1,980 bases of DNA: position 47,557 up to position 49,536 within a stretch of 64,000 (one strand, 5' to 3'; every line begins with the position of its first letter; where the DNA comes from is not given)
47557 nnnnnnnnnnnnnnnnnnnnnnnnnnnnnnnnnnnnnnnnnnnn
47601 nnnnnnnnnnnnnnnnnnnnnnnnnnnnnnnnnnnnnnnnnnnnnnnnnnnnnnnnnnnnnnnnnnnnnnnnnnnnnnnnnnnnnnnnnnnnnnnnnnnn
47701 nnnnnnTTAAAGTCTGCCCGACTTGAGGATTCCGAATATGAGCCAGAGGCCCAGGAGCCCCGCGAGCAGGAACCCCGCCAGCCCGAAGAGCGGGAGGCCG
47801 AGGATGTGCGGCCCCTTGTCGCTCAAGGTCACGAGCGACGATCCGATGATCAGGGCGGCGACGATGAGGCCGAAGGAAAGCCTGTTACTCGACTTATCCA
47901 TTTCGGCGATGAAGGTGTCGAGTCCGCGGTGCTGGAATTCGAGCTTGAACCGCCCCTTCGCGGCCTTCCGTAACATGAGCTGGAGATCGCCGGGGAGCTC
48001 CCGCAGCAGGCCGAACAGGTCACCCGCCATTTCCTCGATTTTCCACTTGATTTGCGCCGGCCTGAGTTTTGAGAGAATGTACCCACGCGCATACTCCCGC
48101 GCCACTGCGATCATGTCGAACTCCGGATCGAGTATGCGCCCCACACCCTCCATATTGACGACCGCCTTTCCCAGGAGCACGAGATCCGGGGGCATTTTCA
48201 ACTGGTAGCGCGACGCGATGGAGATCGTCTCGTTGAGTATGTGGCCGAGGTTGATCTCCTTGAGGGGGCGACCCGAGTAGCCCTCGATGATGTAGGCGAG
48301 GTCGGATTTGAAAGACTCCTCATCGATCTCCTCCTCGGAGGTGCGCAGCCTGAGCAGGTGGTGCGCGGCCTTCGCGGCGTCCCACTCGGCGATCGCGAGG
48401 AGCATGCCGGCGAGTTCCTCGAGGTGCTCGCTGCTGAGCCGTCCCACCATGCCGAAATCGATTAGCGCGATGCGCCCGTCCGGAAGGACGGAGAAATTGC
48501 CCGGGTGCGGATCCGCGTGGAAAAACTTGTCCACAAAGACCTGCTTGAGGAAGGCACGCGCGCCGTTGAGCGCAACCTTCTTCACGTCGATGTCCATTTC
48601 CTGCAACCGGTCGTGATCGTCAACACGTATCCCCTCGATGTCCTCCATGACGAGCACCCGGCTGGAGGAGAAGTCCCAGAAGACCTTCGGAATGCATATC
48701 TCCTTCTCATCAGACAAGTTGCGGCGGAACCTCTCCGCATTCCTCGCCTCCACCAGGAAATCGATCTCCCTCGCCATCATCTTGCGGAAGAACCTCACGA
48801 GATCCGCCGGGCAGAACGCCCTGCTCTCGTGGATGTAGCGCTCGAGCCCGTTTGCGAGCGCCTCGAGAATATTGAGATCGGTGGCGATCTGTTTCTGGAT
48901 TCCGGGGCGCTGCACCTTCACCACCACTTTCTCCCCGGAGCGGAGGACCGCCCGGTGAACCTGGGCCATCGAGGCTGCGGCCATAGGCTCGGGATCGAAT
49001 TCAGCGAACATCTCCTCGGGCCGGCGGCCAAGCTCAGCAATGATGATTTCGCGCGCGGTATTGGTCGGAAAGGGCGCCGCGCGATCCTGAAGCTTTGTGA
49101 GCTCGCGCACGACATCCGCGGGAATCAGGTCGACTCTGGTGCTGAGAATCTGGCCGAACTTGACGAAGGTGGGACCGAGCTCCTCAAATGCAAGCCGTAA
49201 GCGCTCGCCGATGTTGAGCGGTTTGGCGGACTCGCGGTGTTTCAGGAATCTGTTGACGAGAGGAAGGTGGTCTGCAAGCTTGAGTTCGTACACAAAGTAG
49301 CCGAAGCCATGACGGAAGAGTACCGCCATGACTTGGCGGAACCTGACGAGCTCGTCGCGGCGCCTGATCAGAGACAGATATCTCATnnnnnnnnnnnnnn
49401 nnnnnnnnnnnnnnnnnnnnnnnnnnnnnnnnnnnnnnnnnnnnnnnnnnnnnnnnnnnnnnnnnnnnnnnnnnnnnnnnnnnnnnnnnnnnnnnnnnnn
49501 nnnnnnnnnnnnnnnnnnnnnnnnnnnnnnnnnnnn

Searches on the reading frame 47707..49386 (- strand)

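Call 34: search_protein_families(library=pfam, proteins=[window:47707-49386:-], max_evalue=0.001)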
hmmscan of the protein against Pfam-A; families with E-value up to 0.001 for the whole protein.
window:47707-49386:- (559 aa): 2 families
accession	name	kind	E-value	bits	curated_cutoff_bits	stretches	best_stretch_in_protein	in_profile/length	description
PF03109.22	ABC1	-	9.4e-83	277.5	22.9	1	98-342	1-242/244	ABC1 atypical kinase-like domain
PF01636.29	APH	-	0.00064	20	23.2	0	288-315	170-198/239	Phosphotransferase enzyme family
